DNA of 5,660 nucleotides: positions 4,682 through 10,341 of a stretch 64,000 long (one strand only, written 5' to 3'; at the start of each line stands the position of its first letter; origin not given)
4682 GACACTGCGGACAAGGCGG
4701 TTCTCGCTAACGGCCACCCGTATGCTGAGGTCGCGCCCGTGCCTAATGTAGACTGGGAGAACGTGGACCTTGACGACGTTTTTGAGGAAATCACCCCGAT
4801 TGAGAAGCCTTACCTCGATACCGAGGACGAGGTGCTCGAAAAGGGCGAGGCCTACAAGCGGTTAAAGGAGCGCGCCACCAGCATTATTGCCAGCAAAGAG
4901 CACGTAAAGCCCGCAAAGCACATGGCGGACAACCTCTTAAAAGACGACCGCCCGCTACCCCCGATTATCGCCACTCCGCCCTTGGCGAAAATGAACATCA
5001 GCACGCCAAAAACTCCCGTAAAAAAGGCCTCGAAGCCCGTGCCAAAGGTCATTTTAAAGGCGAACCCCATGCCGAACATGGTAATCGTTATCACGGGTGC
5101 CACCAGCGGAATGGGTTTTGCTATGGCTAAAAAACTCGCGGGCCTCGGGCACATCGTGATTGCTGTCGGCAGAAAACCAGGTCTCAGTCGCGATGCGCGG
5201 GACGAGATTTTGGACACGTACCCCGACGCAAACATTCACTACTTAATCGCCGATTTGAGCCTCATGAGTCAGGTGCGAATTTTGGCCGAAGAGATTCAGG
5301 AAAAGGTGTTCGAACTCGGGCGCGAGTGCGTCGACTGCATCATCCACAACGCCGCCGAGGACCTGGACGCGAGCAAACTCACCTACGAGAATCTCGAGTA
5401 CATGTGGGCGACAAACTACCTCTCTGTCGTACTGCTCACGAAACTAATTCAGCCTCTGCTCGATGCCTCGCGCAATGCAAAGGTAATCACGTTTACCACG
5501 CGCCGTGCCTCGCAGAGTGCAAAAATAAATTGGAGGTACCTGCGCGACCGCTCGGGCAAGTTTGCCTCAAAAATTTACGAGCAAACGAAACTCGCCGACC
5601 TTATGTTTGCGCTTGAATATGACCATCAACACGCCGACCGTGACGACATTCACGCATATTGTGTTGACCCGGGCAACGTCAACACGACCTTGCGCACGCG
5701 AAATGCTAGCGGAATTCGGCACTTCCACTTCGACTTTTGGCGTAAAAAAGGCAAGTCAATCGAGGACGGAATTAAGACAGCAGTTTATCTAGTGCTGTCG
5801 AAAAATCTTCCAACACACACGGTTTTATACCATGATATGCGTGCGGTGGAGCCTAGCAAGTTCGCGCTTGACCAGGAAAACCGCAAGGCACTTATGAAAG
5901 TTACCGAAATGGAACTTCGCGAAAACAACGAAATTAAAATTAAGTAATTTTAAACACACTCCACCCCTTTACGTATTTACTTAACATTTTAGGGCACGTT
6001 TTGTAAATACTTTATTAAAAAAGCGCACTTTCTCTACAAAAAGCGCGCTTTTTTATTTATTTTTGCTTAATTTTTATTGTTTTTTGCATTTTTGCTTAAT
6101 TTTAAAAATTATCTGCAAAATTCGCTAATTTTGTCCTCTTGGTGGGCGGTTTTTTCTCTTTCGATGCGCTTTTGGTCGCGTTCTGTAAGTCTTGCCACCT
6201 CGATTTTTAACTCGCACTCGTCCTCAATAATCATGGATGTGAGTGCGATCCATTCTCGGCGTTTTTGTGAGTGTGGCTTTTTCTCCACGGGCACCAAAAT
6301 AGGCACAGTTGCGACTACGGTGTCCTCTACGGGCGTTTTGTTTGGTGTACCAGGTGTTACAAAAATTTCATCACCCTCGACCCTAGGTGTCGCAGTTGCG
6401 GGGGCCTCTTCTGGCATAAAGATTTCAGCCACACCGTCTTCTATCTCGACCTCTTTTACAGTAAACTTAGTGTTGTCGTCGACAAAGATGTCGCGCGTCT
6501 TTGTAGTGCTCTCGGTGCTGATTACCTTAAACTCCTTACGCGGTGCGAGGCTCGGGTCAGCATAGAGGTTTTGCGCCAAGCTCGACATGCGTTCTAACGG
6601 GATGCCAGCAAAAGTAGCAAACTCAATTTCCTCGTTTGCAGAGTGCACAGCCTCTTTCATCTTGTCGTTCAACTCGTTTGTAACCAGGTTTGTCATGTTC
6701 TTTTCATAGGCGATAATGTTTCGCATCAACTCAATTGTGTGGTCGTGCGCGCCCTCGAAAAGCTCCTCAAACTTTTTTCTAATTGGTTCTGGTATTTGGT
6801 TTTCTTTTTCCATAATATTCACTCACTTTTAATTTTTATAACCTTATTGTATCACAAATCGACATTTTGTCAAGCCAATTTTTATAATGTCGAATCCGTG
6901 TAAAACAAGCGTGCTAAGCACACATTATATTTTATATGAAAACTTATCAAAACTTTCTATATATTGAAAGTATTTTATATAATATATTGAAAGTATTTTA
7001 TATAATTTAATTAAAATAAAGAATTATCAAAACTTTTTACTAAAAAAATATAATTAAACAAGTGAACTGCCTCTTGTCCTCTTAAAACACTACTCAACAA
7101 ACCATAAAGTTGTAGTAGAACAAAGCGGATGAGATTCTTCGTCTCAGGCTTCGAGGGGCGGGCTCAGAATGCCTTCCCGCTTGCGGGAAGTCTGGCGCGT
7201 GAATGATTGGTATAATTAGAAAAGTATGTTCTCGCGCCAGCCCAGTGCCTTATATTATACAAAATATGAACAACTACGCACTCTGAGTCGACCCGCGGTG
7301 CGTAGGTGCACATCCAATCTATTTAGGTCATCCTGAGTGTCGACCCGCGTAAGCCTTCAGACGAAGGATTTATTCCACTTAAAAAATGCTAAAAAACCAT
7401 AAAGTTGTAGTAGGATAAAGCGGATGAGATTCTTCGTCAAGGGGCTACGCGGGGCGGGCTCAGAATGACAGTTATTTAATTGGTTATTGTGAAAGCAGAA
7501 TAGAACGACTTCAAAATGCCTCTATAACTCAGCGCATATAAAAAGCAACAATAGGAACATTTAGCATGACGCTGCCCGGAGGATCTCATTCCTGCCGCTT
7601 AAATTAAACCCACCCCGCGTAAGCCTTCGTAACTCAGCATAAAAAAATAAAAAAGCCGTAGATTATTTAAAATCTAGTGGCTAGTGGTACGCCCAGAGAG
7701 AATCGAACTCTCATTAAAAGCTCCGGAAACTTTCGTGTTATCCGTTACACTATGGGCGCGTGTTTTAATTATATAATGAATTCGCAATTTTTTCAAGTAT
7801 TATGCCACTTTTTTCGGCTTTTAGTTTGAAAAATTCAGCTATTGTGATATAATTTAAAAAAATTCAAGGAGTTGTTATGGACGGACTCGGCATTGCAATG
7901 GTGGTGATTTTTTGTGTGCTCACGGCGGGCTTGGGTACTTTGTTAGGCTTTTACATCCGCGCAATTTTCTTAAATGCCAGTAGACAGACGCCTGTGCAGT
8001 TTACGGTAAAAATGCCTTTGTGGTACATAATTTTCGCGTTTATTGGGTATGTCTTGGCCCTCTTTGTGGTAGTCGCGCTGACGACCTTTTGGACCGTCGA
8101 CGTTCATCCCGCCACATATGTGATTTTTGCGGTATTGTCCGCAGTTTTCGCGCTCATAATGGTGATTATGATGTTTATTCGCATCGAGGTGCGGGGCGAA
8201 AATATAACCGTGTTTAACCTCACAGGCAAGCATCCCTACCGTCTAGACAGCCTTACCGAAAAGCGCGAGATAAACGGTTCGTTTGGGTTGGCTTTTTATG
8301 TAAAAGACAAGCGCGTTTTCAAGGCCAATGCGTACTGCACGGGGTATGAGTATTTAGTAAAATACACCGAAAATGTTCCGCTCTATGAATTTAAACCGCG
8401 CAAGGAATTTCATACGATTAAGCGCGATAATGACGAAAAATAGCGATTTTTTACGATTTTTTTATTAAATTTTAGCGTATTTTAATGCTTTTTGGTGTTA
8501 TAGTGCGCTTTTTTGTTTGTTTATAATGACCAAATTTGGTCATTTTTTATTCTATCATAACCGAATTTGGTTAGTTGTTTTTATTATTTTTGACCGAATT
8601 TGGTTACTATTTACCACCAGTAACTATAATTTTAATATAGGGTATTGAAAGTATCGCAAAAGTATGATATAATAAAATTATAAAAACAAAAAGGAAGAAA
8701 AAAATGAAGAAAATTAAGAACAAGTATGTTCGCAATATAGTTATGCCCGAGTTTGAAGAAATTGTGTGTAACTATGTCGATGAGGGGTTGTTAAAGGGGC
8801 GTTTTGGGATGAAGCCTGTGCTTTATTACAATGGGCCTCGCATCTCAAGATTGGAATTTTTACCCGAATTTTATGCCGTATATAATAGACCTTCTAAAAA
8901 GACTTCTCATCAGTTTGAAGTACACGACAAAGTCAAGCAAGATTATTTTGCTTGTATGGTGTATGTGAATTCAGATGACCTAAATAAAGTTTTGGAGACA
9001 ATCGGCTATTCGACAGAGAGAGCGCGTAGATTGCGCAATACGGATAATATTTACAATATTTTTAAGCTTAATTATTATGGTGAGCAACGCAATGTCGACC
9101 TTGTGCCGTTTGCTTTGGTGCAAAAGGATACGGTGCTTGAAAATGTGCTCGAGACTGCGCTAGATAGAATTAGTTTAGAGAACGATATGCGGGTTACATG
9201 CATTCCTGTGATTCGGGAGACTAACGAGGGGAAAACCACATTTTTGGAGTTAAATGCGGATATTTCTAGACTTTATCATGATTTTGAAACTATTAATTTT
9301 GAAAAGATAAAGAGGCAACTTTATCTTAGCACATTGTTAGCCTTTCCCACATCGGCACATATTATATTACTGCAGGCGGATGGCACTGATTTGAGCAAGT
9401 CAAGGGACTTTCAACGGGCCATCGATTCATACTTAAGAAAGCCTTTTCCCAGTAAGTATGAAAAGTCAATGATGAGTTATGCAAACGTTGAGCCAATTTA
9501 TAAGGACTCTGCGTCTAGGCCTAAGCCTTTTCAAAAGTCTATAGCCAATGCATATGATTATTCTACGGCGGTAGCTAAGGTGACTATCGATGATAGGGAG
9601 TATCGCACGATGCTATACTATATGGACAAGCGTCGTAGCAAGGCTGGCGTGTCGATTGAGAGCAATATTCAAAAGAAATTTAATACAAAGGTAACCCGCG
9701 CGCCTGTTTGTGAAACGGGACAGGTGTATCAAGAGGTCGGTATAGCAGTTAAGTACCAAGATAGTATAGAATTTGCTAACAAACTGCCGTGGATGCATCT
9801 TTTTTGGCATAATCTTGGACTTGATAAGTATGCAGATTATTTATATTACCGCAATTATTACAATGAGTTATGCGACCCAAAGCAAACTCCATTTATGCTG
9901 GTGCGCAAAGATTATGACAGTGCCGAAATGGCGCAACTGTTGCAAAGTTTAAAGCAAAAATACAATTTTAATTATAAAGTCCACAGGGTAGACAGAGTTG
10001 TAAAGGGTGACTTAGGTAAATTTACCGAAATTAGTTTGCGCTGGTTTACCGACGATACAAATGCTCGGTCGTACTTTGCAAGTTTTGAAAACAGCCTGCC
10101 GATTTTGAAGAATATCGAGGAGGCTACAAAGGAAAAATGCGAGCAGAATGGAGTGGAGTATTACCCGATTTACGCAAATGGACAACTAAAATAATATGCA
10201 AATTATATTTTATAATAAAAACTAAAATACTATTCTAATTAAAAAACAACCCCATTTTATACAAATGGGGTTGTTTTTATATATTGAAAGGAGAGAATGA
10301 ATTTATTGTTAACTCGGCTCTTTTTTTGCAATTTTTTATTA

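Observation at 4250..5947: Bacterial protein with six tandem AT-hooks fused to an SDR oxidoreductase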

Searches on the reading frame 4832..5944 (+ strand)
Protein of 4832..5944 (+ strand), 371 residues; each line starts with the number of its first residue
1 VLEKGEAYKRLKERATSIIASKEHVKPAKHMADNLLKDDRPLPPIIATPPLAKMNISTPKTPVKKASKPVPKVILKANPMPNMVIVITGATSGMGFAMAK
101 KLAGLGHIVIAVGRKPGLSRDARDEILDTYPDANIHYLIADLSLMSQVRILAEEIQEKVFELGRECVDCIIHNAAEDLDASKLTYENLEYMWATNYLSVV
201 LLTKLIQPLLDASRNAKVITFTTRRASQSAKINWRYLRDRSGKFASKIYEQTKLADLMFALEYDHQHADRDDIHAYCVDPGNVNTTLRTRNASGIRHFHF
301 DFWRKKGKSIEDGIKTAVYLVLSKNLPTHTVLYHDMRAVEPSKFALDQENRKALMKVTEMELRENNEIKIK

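Call 32: search_protein_representatives(protein=window:4832-5944:+)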
Query: 371 residues. Proteins with E-value up to 0.001 (for the whole library): 11304; up to 1e-10: 2466; up to 1e-30: 19. The best 150 are listed.
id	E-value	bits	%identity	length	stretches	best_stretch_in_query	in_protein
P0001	3.1e-244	825.8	100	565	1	1-371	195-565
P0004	1.8e-174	596.4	73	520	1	2-365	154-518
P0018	6.3e-109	380.8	54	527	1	21-362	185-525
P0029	1.1e-102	360.3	52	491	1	33-364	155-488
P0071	1.4e-96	340.2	58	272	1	94-363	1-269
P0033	1.3e-87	310.7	44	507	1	3-363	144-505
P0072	1.0e-64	235.5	54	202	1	163-363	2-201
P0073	2.0e-63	231.2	65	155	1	170-322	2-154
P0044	7.5e-57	209.6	39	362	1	62-360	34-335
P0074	4.0e-49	184.2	37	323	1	82-362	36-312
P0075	1.1e-47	179.4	27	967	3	81-324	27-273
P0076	4.1e-40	154.6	35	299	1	80-354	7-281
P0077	9.0e-37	143.6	34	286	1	83-362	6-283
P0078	4.1e-36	141.4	33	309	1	82-355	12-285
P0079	7.6e-34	134.0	36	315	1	83-352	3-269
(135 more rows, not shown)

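Call 34: search_solved_structures(query=window:4832-5944:+, max_evalue=1e-10, show_alignments=2)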
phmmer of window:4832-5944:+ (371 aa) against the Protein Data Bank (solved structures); distinct sequences matched with E-value up to 1e-10: 0.

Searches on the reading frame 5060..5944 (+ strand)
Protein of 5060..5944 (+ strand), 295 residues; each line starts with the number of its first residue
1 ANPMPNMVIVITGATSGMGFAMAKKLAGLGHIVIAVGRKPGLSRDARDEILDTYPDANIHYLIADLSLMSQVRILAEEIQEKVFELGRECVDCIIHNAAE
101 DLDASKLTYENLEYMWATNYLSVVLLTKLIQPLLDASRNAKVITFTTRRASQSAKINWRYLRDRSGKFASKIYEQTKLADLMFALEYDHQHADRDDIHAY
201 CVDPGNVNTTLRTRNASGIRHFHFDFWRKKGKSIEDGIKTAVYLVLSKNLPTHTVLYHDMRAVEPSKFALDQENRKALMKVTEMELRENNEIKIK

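Call 85: search_solved_structures(query=window:5060-5944:+, max_evalue=0.001, show_alignments=3)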
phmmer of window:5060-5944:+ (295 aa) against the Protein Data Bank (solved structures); distinct sequences matched with E-value up to 0.001: 34.
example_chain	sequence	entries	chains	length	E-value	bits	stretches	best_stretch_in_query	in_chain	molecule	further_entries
3rd5_A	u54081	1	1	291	2e-08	37.5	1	7-216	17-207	MYPAA.01249.C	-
3i1j_A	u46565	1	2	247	3e-08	36.9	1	6-179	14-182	Oxidoreductase, short chain dehydrogenase/reductase family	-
8g9m_A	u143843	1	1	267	7.9e-07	32.3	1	4-69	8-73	Oxidoreductase, short chain dehydrogenase/reductase family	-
6jh7_A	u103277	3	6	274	1.2e-06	31.6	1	6-144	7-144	Short chain dehydrogenase family protein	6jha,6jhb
7e24_A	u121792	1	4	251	1.8e-06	31.1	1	9-85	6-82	Oxidoreductase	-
7e3x_A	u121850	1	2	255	2.1e-06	30.9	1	9-85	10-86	Oxidoreductase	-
9jdq_A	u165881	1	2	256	2.1e-06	30.9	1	9-84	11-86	Oxidoreductase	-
7e28_A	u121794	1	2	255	2.4e-06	30.7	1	9-85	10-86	Oxidoreductase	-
1ae1_A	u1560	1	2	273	5.8e-06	29.4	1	8-146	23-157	TROPINONE REDUCTASE-I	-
3asu_A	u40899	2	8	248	6.9e-06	29.2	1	7-144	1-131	Short-chain dehydrogenase/reductase SDR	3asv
3u9l_A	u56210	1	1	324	7.2e-06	29.1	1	5-143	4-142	3-oxoacyl-[acyl-carrier-protein] reductase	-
3f1k_A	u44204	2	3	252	1.3e-05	28.3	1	6-212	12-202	Uncharacterized oxidoreductase yciK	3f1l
3f5s_A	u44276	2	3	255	1.4e-05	28.1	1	6-212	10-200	dehydrogenase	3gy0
3e9q_A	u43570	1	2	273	1.6e-05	27.9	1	6-212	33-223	Short-chain dehydrogenase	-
3iah_A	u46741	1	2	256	1.8e-05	27.8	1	4-213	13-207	Short Chain Dehydrogenase yciK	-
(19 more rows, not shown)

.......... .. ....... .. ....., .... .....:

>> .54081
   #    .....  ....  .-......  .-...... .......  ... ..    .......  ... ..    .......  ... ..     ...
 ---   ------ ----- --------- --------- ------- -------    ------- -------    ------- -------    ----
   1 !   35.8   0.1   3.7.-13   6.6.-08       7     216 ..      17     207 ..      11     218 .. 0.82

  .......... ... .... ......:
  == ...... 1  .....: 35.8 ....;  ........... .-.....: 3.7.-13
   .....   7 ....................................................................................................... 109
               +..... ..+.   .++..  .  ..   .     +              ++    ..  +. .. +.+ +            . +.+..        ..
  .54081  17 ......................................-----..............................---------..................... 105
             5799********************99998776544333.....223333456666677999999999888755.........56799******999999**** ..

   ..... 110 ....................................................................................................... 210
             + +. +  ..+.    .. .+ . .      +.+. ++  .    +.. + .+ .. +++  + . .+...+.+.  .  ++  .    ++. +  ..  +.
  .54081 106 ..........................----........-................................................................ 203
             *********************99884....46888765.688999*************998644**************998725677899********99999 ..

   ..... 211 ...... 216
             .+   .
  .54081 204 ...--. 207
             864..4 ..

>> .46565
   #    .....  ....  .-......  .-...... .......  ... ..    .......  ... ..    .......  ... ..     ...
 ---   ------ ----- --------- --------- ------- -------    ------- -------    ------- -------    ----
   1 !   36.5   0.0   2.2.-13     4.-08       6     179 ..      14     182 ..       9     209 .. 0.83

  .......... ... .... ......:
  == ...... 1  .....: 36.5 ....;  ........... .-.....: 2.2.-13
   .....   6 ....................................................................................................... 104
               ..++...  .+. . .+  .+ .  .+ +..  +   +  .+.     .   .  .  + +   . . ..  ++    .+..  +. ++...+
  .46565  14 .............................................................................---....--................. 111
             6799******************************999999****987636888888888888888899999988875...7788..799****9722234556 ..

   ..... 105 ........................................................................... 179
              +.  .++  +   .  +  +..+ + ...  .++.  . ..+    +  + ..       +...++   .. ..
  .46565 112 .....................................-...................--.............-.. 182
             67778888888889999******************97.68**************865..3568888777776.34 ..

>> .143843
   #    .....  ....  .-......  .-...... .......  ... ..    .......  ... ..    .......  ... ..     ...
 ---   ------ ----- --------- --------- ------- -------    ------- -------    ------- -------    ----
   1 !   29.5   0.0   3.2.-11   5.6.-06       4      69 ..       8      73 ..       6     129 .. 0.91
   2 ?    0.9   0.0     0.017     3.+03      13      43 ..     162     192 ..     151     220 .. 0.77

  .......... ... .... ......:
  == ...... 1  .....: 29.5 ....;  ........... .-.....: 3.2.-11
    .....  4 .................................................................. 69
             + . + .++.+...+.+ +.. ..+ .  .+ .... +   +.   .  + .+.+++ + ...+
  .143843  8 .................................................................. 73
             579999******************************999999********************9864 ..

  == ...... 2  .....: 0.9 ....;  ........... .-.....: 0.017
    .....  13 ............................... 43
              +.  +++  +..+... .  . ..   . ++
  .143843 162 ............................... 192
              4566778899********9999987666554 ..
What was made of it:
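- Tried and rejected: The best is 3RD5 at E 2e-8, and nothing informs on substrate (calls 34, 85).
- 5075..5929 (+): Classical SDR domain, aa 276-560. Motifs: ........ 5093-5116; Arg after strand beta2 (VGRKP) 5165-5179; HNAA 5345-5356; TNY (catalytic Asn) 5411-5419; FTT (Thr417 at the catalytic Ser position) 5492-5500; YEQTK 5576-5590; PGNVNT 5669-5686. Alignment to 3RD5 (call 85).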

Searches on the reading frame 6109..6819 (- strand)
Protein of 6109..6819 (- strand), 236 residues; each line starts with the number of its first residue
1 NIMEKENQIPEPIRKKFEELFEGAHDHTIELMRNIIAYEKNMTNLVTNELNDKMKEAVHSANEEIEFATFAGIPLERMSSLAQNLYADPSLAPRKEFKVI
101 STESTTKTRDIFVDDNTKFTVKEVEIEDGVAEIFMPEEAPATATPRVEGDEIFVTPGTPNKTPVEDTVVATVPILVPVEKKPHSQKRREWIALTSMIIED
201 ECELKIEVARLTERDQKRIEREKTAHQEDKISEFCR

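Call 44: search_protein_families(library=pfam, proteins=[window:6109-6819:-], max_evalue=0.1)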
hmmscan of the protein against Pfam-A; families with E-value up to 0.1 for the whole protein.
window:6109-6819:- (236 aa): 1 family
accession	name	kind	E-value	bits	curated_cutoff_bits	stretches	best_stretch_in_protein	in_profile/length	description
PF11744.14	ALMT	-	0.0058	16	20.6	1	3-69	283-350/471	Aluminium activated malate transporter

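Call 86: search_protein_families(library=padloc, proteins=[window:6109-6819:-], max_evalue=0.01)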
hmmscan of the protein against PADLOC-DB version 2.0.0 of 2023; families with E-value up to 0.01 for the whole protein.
window:6109-6819:- (236 aa): 0 families

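Call 87: search_protein_families(library=ncbifam, proteins=[window:6109-6819:-], max_evalue=0.01)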
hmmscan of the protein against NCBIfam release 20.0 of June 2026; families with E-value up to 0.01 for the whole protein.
window:6109-6819:- (236 aa): 0 families

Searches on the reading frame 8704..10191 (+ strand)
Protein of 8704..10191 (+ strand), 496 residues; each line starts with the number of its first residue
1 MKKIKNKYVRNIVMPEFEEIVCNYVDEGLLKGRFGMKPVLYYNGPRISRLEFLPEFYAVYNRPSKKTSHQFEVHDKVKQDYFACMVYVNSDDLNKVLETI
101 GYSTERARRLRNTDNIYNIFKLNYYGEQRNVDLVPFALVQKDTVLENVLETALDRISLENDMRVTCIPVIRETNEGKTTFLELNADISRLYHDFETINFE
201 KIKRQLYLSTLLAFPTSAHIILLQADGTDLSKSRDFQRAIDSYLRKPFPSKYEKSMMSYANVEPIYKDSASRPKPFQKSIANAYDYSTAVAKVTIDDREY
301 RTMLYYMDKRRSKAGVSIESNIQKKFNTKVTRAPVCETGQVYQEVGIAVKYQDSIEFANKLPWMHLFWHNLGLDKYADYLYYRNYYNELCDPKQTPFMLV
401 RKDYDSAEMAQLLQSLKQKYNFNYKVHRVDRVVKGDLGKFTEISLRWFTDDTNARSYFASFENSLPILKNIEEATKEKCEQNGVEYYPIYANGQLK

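Call 44: search_protein_families(library=pfam, proteins=[window:8704-10191:+], max_evalue=0.1)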
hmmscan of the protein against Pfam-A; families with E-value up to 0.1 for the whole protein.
window:8704-10191:+ (496 aa): 1 family
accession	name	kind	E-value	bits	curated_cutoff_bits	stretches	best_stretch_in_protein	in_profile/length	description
PF01507.26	PAPS_reduct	-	0.0079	16.7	22.5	1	386-449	23-80/175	Phosphoadenosine phosphosulfate reductase domain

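Call 87: search_protein_families(library=ncbifam, proteins=[window:8704-10191:+], max_evalue=0.01)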
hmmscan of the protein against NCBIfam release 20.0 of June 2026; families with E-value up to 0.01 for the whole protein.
window:8704-10191:+ (496 aa): 0 families
